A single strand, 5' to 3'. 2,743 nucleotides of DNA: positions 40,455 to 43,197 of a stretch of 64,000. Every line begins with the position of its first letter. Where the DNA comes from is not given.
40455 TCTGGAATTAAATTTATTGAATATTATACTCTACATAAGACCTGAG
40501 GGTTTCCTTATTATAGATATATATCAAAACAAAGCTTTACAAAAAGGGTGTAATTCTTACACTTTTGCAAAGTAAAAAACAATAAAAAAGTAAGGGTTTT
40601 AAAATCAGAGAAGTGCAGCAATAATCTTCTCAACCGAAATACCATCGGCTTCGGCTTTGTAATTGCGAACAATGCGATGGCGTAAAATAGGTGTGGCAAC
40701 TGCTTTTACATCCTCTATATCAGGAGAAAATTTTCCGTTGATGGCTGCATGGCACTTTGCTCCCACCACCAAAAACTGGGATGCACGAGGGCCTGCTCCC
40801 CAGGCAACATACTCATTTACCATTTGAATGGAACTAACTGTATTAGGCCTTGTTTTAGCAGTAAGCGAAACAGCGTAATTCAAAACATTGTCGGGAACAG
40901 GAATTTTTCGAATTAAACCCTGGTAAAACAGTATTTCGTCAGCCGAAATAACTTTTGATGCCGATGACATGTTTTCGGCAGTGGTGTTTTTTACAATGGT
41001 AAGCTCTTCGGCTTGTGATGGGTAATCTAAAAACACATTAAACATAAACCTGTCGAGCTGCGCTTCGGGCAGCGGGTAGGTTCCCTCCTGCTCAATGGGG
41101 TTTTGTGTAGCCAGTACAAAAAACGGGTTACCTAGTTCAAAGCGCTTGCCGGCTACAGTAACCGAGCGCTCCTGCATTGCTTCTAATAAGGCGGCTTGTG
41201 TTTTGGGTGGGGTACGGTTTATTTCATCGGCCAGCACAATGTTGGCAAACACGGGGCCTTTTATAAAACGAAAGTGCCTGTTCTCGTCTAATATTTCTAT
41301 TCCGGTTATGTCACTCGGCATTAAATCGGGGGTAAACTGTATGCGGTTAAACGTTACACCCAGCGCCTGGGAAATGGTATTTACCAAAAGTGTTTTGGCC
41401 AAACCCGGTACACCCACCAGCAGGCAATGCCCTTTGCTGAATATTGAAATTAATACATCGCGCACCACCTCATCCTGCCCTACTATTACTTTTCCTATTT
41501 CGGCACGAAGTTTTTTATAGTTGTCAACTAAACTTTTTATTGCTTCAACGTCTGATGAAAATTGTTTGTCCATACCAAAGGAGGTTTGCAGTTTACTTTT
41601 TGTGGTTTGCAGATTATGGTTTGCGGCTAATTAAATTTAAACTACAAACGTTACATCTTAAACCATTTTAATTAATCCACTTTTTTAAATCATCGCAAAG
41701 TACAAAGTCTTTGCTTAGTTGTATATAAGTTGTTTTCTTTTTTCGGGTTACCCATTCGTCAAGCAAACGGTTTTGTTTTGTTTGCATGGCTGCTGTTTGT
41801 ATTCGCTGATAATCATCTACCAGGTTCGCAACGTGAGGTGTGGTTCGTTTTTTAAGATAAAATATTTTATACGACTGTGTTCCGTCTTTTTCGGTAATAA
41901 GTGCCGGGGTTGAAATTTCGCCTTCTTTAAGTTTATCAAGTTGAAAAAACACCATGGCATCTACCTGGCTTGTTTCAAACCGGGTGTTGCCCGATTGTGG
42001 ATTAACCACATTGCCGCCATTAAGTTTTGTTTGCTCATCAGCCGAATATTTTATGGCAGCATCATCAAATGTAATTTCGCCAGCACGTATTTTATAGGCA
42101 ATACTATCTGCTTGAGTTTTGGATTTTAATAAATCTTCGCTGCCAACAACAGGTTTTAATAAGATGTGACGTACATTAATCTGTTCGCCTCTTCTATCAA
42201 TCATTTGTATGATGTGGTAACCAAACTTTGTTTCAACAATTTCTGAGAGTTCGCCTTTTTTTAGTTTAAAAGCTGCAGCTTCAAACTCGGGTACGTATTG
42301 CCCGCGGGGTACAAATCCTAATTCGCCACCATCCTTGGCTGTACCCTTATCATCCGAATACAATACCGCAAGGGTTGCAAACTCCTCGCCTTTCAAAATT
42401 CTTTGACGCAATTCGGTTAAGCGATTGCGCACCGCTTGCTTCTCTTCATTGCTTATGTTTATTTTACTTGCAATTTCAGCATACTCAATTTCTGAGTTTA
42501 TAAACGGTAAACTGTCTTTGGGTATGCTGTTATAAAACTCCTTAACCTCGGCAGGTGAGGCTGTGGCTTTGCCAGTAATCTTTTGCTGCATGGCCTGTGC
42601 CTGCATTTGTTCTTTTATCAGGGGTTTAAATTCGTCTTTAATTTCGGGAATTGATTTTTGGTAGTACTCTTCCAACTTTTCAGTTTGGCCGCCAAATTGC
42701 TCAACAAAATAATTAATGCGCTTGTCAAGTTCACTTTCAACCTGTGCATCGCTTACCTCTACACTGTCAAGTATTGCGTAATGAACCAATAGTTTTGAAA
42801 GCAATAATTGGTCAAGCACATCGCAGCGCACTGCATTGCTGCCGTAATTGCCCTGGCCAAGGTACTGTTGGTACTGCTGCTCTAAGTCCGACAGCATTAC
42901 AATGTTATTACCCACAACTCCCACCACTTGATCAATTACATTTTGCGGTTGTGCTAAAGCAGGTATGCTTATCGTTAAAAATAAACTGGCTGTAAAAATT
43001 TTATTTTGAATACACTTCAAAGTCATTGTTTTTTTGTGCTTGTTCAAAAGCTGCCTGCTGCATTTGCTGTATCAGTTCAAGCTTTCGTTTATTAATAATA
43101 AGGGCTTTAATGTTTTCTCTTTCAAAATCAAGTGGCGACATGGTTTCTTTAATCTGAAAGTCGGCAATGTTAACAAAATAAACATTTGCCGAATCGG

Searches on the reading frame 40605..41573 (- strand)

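Call 59: search_protein_families(library=pfam, proteins=[window:40605-41573:-], max_evalue=0.00001)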
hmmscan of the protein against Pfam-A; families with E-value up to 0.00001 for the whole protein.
window:40605-41573:- (322 aa): 5 families
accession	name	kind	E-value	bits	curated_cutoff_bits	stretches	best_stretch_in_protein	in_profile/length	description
PF07726.17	AAA_3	-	3.9e-63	211.6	27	1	49-178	1-131/131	ATPase family associated with various cellular activities (AAA)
PF17863.7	AAA_lid_2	-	1.4e-14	54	22.7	1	252-319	5-72/74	AAA lid domain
PF07728.20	AAA_5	-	1.6e-14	54.5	22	1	49-176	1-139/139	AAA domain (dynein-related subfamily)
PF20030.5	bpMoxR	-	2.7e-09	36.8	27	1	22-194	6-178/205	MoxR domain in the MoxR-vWA-beta-propeller ternary systems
PF00004.35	AAA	-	9.7e-06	26.5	21.2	0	50-159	1-111/131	ATPase family associated with various cellular activities (AAA)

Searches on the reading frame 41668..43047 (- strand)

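Call 59: search_protein_families(library=pfam, proteins=[window:41668-43047:-], max_evalue=0.00001)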
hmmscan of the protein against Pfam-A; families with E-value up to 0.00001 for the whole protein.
window:41668-43047:- (459 aa): 3 families
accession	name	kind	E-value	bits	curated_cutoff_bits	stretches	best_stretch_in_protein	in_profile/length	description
PF00639.27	Rotamase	-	6.7e-38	130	21.7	2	198-283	10-96/97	PPIC-type PPIASE domain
PF13616.12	Rotamase_3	-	1.4e-35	122.8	22.5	2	193-285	22-115/116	PPIC-type PPIASE domain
PF13145.12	Rotamase_2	-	3.2e-12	47.8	27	1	164-289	2-112/121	PPIC-type PPIASE domain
